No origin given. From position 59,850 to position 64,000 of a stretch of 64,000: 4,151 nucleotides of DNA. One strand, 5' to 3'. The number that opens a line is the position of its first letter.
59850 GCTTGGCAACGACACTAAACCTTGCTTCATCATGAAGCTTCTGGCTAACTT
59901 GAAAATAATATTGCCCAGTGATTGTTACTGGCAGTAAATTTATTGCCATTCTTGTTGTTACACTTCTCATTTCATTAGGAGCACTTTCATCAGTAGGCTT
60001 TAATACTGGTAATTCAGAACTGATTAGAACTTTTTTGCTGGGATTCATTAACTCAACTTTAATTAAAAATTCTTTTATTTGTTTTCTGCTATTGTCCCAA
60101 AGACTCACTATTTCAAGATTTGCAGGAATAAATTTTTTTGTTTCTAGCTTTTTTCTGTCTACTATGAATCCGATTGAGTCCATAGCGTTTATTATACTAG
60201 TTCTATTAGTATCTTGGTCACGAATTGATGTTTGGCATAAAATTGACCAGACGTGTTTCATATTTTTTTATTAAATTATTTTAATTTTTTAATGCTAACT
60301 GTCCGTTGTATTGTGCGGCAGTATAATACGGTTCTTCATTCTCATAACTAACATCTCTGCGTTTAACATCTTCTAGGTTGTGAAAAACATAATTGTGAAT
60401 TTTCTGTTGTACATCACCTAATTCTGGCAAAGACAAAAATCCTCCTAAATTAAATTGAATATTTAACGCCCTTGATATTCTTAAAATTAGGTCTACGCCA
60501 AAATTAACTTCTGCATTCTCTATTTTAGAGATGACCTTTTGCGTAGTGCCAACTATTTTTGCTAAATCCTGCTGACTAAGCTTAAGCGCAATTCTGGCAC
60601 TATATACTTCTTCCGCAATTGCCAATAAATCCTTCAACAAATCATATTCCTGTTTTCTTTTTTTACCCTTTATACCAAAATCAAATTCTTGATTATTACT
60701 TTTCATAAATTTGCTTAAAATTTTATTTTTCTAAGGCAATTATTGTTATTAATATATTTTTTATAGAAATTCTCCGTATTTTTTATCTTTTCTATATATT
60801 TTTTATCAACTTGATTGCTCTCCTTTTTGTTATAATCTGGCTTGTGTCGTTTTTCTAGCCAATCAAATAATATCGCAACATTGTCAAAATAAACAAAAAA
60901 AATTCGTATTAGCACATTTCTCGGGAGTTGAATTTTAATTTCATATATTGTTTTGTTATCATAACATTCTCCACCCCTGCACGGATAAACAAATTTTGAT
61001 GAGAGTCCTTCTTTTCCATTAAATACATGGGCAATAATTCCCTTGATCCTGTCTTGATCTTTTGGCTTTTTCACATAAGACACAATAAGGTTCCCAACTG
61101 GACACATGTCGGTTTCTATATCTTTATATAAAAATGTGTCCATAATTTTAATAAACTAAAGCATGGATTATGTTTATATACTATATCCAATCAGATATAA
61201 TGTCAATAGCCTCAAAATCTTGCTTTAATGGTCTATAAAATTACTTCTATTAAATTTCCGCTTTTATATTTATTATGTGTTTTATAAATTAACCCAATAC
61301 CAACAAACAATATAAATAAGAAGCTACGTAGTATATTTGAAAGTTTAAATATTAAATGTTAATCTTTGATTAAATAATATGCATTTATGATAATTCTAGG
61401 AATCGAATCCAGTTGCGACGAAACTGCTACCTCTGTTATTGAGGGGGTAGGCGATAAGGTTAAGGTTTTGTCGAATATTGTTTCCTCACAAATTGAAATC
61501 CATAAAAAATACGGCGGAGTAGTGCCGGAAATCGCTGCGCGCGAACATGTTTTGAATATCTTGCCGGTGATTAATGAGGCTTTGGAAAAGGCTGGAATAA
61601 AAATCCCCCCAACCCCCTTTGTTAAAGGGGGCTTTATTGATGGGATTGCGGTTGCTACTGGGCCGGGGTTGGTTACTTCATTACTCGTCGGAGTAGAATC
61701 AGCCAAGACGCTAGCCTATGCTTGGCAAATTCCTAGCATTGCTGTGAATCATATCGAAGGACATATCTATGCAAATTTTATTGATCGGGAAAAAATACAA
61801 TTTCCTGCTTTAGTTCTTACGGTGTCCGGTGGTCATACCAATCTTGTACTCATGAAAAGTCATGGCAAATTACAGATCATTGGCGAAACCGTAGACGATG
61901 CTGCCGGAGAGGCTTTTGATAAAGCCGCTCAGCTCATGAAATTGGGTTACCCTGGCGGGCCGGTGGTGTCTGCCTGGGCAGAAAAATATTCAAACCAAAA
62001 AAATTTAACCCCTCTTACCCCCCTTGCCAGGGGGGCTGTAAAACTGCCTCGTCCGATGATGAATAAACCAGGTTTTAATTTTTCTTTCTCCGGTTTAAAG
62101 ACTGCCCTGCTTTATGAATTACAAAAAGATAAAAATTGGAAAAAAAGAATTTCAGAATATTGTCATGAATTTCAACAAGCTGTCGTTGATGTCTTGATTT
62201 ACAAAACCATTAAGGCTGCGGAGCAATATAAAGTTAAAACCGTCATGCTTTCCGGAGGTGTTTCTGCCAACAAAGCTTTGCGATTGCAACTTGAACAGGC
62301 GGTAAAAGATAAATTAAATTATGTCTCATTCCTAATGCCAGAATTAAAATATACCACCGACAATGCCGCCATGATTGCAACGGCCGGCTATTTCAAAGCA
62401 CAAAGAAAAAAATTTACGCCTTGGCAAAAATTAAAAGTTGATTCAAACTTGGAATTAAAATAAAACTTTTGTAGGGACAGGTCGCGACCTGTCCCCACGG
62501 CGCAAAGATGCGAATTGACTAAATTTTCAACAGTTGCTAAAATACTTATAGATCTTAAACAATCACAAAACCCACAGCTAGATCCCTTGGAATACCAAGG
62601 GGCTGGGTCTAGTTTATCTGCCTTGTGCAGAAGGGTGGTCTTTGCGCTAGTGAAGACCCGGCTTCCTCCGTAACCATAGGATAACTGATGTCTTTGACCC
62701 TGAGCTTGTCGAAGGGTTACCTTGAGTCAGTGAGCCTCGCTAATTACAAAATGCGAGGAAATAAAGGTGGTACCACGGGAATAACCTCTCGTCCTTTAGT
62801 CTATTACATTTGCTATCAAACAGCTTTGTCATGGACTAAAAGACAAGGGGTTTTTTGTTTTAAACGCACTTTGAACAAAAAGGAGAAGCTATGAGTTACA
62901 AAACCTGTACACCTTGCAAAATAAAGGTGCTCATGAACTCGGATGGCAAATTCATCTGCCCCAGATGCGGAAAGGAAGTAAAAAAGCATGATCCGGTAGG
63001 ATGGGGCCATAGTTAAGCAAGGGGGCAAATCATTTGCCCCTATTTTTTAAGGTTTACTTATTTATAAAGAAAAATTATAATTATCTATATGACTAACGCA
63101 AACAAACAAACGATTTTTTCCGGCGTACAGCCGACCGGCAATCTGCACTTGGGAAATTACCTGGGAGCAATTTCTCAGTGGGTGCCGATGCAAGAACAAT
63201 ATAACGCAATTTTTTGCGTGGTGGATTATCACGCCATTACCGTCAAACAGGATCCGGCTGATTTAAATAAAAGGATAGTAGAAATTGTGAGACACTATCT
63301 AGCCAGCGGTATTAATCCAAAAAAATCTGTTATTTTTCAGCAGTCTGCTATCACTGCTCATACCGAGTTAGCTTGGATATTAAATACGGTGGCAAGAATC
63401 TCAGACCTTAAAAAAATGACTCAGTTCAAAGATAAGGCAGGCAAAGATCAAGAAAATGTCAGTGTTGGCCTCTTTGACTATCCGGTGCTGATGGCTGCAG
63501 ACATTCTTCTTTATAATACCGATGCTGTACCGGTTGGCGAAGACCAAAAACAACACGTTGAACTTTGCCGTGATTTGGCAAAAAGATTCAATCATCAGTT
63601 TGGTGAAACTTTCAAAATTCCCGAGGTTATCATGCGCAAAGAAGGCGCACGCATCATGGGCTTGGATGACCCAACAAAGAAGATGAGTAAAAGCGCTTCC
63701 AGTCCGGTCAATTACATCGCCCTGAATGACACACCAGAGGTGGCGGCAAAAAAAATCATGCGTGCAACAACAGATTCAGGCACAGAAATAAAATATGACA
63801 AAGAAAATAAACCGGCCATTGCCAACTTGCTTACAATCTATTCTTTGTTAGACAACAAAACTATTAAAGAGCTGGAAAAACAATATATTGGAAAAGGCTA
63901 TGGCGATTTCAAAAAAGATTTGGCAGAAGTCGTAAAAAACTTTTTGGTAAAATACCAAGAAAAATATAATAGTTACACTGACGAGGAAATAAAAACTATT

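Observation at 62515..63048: Canonical T-box antiterminator that feeds into a 41-aa zinc-ribbon ORF and a strong terminator before trpS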

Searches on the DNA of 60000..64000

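Call 2: search_rna_families(source=window, start=60000, end=64000, threshold=evalue, max_evalue=1, show_alignments=3)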
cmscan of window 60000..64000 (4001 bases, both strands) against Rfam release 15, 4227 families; matches with E-value up to 1: 2.
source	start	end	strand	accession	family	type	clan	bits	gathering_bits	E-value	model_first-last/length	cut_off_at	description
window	62614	62799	+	RF00230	T-box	Cis-reg; leader;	-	41.7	93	5e-07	1-219/219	no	T-box leader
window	62778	62857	-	RF03752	MIR5292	Gene; miRNA;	-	24.3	105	0.33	1-94/94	no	MIR5292 microRNA precursor family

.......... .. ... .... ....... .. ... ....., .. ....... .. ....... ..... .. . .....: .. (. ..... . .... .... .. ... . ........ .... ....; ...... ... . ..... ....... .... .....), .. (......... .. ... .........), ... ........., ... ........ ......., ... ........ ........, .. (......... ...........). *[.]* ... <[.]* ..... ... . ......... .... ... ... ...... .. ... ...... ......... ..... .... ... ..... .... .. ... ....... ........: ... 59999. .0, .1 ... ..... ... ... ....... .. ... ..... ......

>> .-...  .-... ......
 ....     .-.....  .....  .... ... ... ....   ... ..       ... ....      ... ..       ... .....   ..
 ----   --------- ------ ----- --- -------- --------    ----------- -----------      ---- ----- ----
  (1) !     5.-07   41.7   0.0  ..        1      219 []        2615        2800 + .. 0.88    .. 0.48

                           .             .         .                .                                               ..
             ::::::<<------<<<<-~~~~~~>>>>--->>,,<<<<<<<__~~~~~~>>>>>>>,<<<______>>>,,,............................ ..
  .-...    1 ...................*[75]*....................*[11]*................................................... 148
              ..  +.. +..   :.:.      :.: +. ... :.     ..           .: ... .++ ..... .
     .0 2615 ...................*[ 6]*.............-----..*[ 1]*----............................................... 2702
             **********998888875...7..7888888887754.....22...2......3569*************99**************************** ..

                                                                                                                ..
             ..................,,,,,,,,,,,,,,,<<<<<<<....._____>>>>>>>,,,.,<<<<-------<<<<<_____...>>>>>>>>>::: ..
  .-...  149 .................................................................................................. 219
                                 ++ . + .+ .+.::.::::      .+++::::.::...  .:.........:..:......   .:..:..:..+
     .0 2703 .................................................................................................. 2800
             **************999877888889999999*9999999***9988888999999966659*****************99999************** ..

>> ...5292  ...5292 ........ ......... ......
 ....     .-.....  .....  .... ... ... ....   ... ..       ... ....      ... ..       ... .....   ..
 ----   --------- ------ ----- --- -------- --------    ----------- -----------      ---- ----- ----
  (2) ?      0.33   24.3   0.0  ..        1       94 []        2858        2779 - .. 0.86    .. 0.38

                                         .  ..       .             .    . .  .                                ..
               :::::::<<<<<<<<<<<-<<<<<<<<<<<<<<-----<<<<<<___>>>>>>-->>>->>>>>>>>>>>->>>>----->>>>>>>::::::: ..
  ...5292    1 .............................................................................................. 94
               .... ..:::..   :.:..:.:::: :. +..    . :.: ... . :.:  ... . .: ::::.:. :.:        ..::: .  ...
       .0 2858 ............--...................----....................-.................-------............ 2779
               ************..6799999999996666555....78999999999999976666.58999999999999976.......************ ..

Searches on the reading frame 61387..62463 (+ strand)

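Call 12: search_protein_families(library=pfam, proteins=[window:61387-62463:+], max_evalue=1)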
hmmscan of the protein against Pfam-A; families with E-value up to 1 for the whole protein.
window:61387-62463:+ (358 aa): 4 families
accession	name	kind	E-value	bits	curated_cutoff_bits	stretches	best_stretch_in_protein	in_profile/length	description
PF00814.31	TsaD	-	2.2e-88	296.9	24.8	1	26-331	1-263/264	tRNA N6-adenosine threonylcarbamoyltransferase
PF22521.2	HypF_C_2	-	6.1e-08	33.2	27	1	240-309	151-220/241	Carbamoyltransferase, Kae1-like Domain, second subdomain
PF19942.4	DUF6404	-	0.11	13.4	27.6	0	59-80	25-46/115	Family of unknown function (DUF6404)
PF00352.27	TBP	-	0.14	12.5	22.9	1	120-185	19-83/85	Transcription factor TFIID (or TATA-binding protein, TBP)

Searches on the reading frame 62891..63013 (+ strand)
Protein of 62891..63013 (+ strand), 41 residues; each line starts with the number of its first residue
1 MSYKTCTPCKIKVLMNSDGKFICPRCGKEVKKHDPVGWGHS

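Call 12: search_protein_families(library=pfam, proteins=[window:62891-63013:+], max_evalue=1)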
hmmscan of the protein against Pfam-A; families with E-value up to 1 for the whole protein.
seq(41 aa): 21 families
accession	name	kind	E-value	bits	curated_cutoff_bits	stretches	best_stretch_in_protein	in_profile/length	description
PF08646.16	Rep_fac-A_C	-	9.3e-05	22.7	28.5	1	1-32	16-49/146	Replication factor-A C terminal domain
PF18439.7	zf_UBZ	-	0.00023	21.2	25.6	1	20-34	2-16/32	Ubiquitin-Binding Zinc Finger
PF07754.17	HVO_2753_ZBP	-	0.0014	18.8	33.2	1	6-30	1-26/46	Small zinc finger protein HVO_2753-like, Zn-binding pocket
PF08792.16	A2L_zn_ribbon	-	0.0038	17.3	22.9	1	1-27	1-28/33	A2L zinc ribbon domain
PF11781.13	Zn_ribbon_RRN7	-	0.0055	16.8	27.1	1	17-27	18-28/32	Zinc-finger of RNA-polymerase I-specific TFIIB, Rrn7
PF06677.18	Auto_anti-p27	-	0.0058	17.1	24.1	1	1-27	13-40/40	Sjogren's syndrome/scleroderma autoantigen 1 (Autoantigen p27)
PF07282.18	Cas12f1-like_TNB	-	0.007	16.9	26.3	1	2-30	27-50/60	Cas12f1-like, TNB domain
PF10080.14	FtrD-like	-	0.0074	16.9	26.3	1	3-32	34-63/101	Membrane iron-sulfur containing protein FtrD-like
PF23550.1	zf_Tbcl_Rhp7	-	0.01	15.8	27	1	15-32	22-39/39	DNA repair protein rhp7 treble clef domain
PF08271.17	Zn_Ribbon_TF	-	0.012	15.6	29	1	6-33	3-32/43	TFIIB zinc-binding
PF18912.6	DZR_2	-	0.018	15.3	27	1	4-32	22-48/56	Double zinc ribbon domain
PF07699.19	Ephrin_rec_like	-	0.029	14.6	23.1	1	4-30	9-35/48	Tyrosine-protein kinase ephrin type A/B receptor-like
PF25164.1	CoiA_N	-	0.029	14.3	26.3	1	15-30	12-27/50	Competence protein CoiA, N-terminal domain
PF07191.17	Zn_ribbon_6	-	0.034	14.6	25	1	5-32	18-41/67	Double zinc ribbon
PF00643.29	zf-B_box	-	0.036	14.7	24.1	1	16-40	19-37/42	B-box zinc finger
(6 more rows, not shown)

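Call 13: search_protein_families(library=ncbifam, proteins=[window:62891-63013:+], max_evalue=10)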
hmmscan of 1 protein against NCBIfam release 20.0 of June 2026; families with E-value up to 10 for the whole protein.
seq(41 aa): 12 families
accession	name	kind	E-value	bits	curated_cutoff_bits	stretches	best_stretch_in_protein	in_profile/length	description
NF041909.1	HVO_2753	equivalog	5.9e-06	26.1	80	1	3-32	9-38/59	HVO_2753 family zinc finger protein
NF011481.0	PRK14890.1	equivalog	0.00012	22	61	1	2-30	8-37/61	putative Zn-ribbon RNA-binding protein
TIGR00617.1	rpa1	subfamily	0.0045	15.5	334.2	1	1-32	472-505/608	replication factor-a protein 1 (rpa1)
NF001606.0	PRK00398.1-3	equivalog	0.0074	16.1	72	1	1-29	1-28/44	DNA-directed RNA polymerase subunit P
TIGR01384.1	TFS_arch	equivalog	0.015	16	64.75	1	6-32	3-28/101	transcription factor S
NF003331.0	PRK04338.1-7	equivalog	0.016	14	560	1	3-36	242-275/376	tRNA (guanine(26)-N(2))-dimethyltransferase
TIGR00686.1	phnA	hypoth_equivalog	0.027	14.7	80.2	1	5-33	4-32/109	zinc ribbon domain-containing protein YjdM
NF004910.0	PRK06266.1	equivalog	0.031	13.4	180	1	4-34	125-157/185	transcription initiation factor E subunit alpha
NF034126.3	PRK09521.1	equivalog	0.042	13.7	90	1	5-32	146-172/180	exosome complex RNA-binding protein Csl4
NF038206.1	RGCVC_fam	equivalog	0.053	13.5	35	1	18-37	16-35/54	RGCVC family protein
TIGR00373.1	TIGR00373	equivalog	0.083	12.4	149.5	1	3-34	109-142/162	transcription factor E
NF001646.0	PRK00420.1-3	equivalog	0.14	12.4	117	1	3-32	20-48/117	hypothetical protein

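Call 14: find_homologous_proteins(query=window:62891-63013:+, max_evalue=1)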
Query seq(41 aa): no candidate shares three 5-residue words with the query. No homologue found.

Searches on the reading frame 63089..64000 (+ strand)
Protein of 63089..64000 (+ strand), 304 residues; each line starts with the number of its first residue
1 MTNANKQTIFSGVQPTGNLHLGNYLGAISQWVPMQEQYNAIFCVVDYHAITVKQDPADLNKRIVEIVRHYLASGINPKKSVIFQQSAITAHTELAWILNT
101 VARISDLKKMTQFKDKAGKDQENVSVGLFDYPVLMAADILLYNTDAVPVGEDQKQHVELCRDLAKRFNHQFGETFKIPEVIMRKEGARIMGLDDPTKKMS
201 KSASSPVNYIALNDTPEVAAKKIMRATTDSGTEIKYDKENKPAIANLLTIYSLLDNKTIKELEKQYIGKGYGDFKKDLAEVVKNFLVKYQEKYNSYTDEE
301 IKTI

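Call 12: search_protein_families(library=pfam, proteins=[window:63089-64000:+], max_evalue=1)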
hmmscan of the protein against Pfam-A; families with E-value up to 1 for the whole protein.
window:63089-64000:+ (304 aa): 2 families
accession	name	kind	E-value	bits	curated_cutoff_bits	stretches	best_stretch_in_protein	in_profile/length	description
PF00579.31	tRNA-synt_1b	-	2.9e-82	276.7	21.1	1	5-286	4-291/292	tRNA synthetases class I (W and Y)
PF18502.6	Mrpl_C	-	0.012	16.3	25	1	255-299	35-79/111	54S ribosomal protein L8 C-terminal domain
